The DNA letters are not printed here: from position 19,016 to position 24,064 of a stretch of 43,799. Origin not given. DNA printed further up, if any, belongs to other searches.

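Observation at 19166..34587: Four secreted paralogs share a ~350-400 aa module I cannot assign to any known family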

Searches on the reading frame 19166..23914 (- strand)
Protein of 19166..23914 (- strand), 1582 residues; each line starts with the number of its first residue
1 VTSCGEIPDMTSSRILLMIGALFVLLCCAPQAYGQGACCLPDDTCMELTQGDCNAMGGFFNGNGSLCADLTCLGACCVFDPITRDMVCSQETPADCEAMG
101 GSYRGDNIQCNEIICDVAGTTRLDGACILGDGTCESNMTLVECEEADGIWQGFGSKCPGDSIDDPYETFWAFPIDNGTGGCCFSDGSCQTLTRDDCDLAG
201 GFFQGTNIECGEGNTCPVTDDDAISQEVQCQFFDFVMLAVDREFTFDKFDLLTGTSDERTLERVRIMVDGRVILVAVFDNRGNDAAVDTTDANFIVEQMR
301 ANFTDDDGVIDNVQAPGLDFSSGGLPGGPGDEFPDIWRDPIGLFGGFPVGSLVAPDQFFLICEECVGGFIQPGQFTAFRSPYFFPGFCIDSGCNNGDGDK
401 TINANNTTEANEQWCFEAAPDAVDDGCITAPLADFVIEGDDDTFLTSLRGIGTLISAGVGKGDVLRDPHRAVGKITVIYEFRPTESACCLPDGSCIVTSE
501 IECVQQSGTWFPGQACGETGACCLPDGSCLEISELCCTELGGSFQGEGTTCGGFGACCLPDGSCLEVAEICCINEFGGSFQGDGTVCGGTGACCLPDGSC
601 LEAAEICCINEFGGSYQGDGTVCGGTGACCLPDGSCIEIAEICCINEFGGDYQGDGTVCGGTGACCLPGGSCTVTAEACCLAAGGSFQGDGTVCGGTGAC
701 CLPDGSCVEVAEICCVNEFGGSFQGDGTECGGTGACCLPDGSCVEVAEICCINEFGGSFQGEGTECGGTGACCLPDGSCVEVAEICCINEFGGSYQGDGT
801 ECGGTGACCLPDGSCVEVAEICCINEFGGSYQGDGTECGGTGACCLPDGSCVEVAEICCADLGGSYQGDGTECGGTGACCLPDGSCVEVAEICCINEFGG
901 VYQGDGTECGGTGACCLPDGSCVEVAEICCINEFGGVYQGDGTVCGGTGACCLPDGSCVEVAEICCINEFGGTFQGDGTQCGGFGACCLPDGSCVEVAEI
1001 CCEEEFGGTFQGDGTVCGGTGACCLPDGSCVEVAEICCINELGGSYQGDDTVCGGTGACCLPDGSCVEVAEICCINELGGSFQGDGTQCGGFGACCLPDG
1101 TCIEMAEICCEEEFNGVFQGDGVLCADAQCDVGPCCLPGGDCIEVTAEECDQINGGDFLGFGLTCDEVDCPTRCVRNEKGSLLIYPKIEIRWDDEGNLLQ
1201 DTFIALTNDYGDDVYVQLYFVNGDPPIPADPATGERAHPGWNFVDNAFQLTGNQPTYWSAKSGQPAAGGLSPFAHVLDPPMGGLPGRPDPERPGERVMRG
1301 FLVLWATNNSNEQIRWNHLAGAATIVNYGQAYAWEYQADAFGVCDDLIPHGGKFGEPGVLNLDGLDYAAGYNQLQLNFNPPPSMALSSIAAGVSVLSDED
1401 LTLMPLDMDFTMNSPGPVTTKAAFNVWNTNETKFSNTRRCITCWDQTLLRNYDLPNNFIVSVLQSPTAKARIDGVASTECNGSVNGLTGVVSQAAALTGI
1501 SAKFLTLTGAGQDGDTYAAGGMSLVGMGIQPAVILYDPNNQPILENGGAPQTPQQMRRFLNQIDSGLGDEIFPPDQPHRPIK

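Call 7: search_protein_families(library=pfam, proteins=[window:19166-23914:-], max_evalue=1)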
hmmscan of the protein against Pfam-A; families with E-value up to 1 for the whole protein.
window:19166-23914:- (1582 aa): 1 family
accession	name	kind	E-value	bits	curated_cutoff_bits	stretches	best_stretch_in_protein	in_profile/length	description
PF20606.3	DUF6799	-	0.0038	17.4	26.8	0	619-646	31-58/63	Domain of unknown function (DUF6799)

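Call 8: search_protein_families(library=ncbifam, proteins=[window:19166-23914:-], max_evalue=1)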
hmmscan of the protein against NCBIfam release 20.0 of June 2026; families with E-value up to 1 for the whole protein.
window:19166-23914:- (1582 aa): 0 families
